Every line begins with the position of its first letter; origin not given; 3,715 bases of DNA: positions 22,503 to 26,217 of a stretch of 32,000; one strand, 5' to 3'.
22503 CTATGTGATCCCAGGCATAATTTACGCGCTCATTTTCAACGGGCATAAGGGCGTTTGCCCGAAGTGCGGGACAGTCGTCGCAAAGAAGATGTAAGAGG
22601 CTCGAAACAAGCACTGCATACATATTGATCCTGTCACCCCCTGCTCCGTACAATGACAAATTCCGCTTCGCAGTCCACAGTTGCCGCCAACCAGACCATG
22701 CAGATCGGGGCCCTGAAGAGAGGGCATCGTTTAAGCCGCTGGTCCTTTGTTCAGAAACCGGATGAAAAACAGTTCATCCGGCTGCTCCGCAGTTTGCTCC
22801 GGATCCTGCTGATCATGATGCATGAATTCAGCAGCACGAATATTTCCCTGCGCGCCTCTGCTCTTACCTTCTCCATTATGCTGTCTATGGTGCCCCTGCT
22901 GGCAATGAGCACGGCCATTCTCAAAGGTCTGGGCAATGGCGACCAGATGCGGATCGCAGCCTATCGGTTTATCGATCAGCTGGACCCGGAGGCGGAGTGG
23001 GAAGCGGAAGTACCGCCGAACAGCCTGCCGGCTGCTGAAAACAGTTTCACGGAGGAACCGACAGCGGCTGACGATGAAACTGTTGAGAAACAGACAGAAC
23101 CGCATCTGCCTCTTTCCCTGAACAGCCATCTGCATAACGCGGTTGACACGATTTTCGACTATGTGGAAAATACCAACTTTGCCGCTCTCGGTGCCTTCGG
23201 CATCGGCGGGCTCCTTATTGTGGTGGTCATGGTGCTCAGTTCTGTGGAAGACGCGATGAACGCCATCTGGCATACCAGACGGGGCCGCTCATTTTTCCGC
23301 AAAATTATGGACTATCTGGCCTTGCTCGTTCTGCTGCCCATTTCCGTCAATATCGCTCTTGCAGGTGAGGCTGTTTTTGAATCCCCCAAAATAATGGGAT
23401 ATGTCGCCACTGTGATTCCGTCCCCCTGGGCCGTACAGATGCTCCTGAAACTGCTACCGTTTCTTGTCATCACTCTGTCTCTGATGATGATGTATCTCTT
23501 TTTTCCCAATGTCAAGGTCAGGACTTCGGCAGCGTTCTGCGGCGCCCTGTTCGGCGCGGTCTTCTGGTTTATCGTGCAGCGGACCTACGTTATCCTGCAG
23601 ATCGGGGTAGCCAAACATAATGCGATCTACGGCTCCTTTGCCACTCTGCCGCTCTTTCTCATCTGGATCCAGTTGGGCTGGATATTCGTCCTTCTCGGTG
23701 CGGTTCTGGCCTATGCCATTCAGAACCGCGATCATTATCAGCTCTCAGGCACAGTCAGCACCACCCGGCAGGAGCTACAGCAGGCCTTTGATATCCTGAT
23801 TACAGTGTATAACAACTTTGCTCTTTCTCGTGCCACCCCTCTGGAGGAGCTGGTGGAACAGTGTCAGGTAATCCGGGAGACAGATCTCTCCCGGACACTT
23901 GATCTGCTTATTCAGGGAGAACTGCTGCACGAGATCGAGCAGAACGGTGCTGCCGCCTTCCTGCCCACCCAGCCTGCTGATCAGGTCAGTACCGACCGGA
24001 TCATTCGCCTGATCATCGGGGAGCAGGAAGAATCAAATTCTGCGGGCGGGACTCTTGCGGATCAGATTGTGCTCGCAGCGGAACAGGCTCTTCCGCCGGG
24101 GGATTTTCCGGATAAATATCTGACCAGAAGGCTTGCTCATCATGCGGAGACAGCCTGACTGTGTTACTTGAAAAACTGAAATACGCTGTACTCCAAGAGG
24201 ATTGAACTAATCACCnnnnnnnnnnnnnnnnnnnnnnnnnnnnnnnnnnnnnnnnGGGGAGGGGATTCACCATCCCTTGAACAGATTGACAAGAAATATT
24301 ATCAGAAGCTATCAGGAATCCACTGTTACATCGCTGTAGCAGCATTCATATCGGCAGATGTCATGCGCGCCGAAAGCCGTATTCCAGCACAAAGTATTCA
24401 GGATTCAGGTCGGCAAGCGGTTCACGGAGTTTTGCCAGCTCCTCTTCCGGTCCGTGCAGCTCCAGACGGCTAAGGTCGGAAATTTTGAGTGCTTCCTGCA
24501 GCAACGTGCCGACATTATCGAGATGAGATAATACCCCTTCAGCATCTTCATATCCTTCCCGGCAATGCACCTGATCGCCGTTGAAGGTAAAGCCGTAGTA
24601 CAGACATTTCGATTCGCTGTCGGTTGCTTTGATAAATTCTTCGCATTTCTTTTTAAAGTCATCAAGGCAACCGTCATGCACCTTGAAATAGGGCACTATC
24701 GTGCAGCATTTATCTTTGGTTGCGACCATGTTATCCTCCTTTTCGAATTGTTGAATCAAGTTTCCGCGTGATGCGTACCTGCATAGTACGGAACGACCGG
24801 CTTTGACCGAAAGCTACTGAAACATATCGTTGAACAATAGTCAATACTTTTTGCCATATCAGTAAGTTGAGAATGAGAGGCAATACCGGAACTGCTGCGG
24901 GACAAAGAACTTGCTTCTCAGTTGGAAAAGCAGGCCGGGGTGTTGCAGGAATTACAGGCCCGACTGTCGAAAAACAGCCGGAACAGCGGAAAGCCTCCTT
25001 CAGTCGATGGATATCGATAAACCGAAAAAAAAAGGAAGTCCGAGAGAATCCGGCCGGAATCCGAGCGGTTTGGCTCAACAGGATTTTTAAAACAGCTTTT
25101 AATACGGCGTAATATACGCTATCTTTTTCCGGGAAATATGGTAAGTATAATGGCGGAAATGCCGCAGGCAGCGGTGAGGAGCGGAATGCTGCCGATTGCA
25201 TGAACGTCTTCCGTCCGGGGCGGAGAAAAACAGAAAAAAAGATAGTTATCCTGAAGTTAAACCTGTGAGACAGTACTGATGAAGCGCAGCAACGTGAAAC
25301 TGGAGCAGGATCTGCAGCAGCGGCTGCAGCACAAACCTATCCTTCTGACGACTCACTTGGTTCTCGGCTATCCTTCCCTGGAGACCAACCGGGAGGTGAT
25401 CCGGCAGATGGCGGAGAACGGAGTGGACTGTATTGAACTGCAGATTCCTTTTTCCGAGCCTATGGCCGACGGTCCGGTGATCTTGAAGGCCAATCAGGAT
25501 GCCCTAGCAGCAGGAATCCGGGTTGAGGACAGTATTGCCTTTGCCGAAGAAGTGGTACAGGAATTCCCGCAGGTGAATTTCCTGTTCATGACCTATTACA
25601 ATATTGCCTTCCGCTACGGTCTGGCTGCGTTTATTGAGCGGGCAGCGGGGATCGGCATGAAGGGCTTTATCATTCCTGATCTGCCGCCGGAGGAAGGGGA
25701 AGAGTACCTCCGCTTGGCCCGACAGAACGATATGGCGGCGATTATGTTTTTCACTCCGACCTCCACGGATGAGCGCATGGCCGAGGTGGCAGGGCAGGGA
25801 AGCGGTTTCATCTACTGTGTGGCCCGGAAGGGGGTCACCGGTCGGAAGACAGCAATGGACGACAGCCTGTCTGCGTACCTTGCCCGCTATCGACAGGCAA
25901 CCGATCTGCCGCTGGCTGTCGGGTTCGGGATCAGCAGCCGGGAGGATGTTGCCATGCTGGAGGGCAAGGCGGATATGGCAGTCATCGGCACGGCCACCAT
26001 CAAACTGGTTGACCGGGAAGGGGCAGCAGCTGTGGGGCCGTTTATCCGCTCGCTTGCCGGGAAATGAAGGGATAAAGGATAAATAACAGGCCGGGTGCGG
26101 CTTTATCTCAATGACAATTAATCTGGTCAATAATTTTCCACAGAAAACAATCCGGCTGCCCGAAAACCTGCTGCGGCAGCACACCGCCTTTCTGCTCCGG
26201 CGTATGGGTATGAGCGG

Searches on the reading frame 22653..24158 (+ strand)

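Call 81: search_protein_families(library=pfam, proteins=[window:22653-24158:+], max_evalue=0.001)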
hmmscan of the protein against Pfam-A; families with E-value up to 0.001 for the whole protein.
window:22653-24158:+ (501 aa): 1 family
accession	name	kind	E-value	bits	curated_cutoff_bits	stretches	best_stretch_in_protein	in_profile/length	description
PF03631.20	Virul_fac_BrkB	-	4e-49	168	33.7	2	160-359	52-258/259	Virulence factor BrkB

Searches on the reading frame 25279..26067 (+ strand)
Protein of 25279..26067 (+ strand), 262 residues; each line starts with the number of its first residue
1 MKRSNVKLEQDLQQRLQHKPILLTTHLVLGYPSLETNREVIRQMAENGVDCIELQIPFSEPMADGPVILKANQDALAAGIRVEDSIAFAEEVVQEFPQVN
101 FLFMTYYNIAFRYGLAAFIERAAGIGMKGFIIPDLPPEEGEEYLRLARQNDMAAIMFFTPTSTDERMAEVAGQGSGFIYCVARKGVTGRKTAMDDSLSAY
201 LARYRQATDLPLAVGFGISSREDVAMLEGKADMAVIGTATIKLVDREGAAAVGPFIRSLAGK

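Call 81: search_protein_families(library=pfam, proteins=[window:25279-26067:+], max_evalue=0.001)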
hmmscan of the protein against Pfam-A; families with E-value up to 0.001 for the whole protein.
window:25279-26067:+ (262 aa): 2 families
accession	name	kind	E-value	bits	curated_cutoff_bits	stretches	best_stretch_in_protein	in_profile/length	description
PF00290.26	Trp_syntA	-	1.9e-66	224.1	27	1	17-247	6-236/259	Tryptophan synthase alpha chain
PF00977.27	His_biosynth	-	0.00094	19.1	23.6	0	198-243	62-108/228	Histidine biosynthesis protein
